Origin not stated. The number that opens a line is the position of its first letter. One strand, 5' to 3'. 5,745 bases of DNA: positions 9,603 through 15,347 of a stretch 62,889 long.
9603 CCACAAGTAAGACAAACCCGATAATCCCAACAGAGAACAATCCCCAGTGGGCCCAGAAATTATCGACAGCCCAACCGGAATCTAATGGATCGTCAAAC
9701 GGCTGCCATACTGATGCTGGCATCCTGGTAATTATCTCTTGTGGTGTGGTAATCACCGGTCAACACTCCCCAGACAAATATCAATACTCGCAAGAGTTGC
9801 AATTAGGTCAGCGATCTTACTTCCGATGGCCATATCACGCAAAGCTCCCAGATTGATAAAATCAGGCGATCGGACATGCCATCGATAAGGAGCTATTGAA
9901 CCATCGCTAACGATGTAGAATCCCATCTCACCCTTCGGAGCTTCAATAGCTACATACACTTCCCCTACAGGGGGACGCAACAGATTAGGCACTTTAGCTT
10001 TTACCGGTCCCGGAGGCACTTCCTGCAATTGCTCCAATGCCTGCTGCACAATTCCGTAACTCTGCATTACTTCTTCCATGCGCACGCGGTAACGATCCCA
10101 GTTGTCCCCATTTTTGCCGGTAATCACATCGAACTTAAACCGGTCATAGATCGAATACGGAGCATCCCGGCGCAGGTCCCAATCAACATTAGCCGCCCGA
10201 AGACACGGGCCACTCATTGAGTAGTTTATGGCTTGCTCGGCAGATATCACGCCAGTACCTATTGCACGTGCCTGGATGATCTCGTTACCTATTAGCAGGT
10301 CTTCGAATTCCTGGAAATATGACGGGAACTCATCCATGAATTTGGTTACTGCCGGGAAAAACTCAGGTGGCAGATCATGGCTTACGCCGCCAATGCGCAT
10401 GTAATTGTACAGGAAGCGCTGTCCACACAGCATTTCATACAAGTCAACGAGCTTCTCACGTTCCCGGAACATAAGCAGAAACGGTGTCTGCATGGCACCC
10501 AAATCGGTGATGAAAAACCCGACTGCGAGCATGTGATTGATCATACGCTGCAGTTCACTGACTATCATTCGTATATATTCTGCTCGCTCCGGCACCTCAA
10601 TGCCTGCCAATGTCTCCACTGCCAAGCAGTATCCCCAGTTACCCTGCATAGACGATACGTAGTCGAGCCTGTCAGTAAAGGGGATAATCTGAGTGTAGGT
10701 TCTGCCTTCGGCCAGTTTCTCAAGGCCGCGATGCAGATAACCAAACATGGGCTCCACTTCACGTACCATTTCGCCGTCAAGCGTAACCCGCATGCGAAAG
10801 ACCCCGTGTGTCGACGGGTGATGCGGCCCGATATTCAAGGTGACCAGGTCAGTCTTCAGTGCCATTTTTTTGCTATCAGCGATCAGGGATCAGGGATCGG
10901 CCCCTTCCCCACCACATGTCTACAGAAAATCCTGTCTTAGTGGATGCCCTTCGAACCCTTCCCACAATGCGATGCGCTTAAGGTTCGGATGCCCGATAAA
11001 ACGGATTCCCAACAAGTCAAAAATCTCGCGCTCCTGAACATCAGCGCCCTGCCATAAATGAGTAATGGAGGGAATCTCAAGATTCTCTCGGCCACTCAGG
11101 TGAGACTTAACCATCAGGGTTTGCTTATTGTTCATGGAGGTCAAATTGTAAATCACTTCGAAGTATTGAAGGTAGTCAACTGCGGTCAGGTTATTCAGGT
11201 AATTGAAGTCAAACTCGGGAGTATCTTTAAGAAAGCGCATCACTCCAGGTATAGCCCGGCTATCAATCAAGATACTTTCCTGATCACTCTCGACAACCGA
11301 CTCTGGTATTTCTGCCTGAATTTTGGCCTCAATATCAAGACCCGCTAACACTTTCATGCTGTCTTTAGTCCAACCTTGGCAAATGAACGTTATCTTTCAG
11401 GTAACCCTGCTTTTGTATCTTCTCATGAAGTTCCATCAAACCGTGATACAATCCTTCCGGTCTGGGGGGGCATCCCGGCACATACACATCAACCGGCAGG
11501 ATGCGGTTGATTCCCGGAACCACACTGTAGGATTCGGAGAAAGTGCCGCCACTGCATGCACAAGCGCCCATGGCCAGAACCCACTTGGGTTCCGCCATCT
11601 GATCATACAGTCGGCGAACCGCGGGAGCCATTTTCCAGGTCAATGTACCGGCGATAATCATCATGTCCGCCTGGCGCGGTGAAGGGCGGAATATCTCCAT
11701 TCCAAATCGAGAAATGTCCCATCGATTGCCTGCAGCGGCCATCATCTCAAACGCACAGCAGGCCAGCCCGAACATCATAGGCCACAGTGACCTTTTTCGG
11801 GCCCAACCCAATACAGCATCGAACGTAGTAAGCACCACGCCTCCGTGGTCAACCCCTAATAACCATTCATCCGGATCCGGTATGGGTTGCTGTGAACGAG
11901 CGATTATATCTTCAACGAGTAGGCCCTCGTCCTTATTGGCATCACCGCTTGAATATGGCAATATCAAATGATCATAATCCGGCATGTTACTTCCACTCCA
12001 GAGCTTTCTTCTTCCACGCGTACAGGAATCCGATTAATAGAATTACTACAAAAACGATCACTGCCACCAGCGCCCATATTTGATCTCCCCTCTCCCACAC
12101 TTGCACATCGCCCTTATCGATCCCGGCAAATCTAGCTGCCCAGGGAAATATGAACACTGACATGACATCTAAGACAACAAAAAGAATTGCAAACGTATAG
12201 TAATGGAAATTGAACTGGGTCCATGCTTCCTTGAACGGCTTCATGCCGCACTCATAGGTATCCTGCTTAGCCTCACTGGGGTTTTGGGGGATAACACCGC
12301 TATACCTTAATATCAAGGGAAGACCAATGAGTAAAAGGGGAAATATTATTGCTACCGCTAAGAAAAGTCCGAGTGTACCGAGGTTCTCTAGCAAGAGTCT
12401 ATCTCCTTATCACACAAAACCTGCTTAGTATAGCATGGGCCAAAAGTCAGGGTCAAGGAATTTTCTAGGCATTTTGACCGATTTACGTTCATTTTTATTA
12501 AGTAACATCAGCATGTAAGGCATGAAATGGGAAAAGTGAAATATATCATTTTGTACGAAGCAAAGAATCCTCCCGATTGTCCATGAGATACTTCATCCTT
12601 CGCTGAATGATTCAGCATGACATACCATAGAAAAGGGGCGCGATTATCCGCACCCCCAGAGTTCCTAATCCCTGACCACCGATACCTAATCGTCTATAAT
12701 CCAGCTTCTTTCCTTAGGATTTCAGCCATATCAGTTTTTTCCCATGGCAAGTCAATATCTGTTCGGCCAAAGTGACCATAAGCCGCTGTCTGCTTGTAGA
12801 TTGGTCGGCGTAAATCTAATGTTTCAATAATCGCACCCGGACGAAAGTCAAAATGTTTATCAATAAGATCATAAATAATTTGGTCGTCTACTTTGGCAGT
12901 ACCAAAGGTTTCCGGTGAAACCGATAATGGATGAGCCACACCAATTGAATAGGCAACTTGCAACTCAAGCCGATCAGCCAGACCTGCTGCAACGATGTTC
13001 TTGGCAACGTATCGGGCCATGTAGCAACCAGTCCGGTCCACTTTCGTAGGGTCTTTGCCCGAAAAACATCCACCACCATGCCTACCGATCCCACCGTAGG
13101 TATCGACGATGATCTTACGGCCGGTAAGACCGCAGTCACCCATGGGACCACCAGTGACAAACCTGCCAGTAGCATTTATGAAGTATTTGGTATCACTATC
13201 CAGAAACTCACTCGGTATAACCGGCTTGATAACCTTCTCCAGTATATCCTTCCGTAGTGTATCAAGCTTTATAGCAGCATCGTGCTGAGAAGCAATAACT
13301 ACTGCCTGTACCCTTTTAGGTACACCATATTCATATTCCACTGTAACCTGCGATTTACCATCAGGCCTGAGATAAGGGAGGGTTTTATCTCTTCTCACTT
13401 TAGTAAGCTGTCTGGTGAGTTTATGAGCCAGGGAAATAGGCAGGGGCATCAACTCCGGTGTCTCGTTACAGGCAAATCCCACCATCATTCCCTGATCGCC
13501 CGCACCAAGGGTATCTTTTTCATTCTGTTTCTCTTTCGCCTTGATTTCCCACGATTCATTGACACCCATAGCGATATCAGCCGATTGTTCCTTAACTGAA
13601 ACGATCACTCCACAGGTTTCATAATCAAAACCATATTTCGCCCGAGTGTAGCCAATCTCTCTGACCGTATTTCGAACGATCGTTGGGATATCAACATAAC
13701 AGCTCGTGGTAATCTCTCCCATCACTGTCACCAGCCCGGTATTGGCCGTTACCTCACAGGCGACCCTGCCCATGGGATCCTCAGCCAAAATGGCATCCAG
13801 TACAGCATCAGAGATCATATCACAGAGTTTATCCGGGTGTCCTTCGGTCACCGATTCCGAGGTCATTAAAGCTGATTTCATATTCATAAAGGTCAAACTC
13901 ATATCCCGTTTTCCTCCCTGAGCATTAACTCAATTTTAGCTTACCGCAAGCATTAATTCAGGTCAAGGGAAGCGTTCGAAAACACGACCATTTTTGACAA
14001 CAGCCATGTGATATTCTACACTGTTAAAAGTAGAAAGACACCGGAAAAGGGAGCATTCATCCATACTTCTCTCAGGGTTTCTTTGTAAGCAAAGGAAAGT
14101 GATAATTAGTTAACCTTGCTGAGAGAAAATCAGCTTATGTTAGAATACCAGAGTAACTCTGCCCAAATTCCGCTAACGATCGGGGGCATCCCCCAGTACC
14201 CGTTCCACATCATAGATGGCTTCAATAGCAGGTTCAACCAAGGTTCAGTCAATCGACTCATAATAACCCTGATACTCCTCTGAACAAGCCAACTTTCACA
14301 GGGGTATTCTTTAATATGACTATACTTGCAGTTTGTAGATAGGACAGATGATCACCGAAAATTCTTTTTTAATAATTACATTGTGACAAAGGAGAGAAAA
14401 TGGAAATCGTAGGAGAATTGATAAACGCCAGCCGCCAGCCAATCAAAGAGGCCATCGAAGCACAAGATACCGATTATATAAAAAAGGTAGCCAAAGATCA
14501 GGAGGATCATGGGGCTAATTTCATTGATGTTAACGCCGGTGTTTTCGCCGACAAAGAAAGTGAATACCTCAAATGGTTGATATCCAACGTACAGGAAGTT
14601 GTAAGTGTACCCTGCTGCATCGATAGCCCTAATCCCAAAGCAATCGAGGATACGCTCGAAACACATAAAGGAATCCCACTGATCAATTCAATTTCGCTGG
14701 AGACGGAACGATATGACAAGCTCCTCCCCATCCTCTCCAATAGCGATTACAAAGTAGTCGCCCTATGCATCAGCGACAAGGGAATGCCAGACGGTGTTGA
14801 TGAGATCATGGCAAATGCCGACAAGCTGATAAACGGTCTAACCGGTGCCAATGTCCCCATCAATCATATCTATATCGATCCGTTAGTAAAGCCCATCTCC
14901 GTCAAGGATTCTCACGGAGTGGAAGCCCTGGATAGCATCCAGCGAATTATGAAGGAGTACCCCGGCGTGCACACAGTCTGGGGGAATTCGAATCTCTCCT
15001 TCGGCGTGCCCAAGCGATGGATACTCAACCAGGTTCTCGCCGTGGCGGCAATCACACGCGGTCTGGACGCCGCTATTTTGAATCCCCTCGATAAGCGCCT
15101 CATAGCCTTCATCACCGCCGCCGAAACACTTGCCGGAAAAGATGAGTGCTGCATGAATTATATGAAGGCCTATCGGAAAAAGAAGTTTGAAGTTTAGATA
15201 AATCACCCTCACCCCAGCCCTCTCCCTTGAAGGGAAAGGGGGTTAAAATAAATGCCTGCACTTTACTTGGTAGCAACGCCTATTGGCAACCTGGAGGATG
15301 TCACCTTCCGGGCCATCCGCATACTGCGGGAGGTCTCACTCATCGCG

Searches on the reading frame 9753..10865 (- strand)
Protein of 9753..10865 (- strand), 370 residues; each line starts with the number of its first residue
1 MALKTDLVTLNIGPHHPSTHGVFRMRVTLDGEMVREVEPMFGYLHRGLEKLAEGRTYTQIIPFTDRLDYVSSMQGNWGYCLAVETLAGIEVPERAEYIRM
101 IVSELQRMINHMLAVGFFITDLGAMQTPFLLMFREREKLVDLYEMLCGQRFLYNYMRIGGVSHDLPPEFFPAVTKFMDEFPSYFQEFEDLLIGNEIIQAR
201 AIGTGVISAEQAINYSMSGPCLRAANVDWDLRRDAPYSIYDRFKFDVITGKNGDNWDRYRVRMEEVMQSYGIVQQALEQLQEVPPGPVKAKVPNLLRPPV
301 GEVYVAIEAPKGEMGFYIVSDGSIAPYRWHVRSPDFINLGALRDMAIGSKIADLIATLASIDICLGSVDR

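Call 40: search_protein_families(library=pfam, proteins=[window:9753-10865:-], max_evalue=0.000001)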
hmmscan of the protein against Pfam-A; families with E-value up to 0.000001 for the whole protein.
window:9753-10865:- (370 aa): 1 family
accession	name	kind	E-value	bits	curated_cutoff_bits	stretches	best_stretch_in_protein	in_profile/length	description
PF00346.24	Complex1_49kDa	-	3.7e-92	308.7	24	2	121-296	1-172/271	Respiratory-chain NADH dehydrogenase, 49 Kd subunit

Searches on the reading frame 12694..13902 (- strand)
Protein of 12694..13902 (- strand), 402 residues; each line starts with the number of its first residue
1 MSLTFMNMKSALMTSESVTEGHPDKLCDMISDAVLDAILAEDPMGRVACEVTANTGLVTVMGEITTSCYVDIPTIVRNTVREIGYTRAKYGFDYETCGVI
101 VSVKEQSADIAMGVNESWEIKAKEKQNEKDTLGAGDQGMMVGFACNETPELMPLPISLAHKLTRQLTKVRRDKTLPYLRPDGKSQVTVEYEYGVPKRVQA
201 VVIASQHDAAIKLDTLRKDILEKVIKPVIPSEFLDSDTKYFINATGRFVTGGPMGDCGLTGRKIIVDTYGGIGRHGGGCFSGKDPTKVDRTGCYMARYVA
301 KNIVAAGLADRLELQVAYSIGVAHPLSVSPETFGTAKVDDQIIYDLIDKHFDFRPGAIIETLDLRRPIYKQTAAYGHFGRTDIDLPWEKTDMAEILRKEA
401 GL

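Call 40: search_protein_families(library=pfam, proteins=[window:12694-13902:-], max_evalue=0.000001)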
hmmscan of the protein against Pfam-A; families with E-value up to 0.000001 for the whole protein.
window:12694-13902:- (402 aa): 3 families
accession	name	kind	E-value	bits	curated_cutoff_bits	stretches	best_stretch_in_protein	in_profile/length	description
PF02773.21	S-AdoMet_synt_C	-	2.3e-65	219.1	25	1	251-389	2-138/138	S-adenosylmethionine synthetase, C-terminal domain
PF02772.21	S-AdoMet_synt_M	-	8.5e-49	165.1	29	1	132-248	2-120/120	S-adenosylmethionine synthetase, central domain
PF00438.25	S-AdoMet_synt_N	-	5.2e-43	146.1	33.1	1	11-108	2-99/99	S-adenosylmethionine synthetase, N-terminal domain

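Call 46: find_homologous_proteins(query=window:12694-13902:-, max_evalue=1e-50)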
Query window:12694-13902:- (402 aa): 8000 proteins with E <= 1e-50 among 8000 candidates; the best 120 are listed.
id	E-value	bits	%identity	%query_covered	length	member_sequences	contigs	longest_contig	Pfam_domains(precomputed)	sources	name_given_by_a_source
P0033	1.3e-290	981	-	-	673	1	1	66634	PF00438.26,PF02772.22,PF02773.22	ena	-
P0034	4.1e-263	890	97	100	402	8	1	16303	PF00438.26,PF02772.22,PF02773.22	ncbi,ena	-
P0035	4.4e-255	864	96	98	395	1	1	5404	PF00438.26,PF02772.22,PF02773.22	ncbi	ncbi:methionine adenosyltransferase [Chloroflexota bacterium]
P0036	4.8e-249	844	91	100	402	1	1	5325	PF00438.26,PF02772.22,PF02773.22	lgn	-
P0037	1.7e-247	839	90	100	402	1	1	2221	PF00438.26,PF02772.22,PF02773.22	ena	-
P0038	1.3e-245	833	90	100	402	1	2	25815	PF00438.26,PF02772.22,PF02773.22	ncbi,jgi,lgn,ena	-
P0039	5.4e-245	831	90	100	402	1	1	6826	PF00438.26,PF02772.22,PF02773.22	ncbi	-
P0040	1.3e-244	829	89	100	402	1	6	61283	PF00438.26,PF02772.22,PF02773.22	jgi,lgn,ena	jgi:S-adenosylmethionine synthetase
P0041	3.0e-242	822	89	100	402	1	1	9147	PF00438.26,PF02772.22,PF02773.22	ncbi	-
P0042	6.4e-242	821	88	100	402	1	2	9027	PF00438.26,PF02772.22,PF02773.22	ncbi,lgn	-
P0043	1.2e-241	820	88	100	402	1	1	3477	PF00438.26,PF02772.22,PF02773.22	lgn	-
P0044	1.6e-241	819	88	100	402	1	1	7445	PF00438.26,PF02772.22,PF02773.22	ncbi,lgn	-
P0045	3.2e-241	818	88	100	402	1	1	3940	PF00438.26,PF02772.22,PF02773.22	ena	-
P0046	1.5e-240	816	88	100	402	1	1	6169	PF00438.26,PF02772.22,PF02773.22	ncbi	-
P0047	2.3e-240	815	87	100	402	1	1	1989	PF00438.26,PF02772.22,PF02773.22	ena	-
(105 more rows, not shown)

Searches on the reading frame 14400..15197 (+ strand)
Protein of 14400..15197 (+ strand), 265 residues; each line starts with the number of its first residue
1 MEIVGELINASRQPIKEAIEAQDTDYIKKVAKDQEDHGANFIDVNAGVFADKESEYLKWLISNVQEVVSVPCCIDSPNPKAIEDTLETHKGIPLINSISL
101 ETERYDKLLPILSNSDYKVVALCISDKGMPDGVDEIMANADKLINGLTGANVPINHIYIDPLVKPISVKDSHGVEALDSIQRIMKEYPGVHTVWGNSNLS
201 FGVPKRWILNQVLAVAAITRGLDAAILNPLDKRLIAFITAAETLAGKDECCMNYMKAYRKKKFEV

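Call 40: search_protein_families(library=pfam, proteins=[window:14400-15197:+], max_evalue=0.000001)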
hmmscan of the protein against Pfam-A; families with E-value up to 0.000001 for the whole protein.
window:14400-15197:+ (265 aa): 1 family
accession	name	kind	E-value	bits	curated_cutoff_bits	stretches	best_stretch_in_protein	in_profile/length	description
PF00809.28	Pterin_bind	-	2.1e-18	67.3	25.5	1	6-227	2-243/244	Pterin binding enzyme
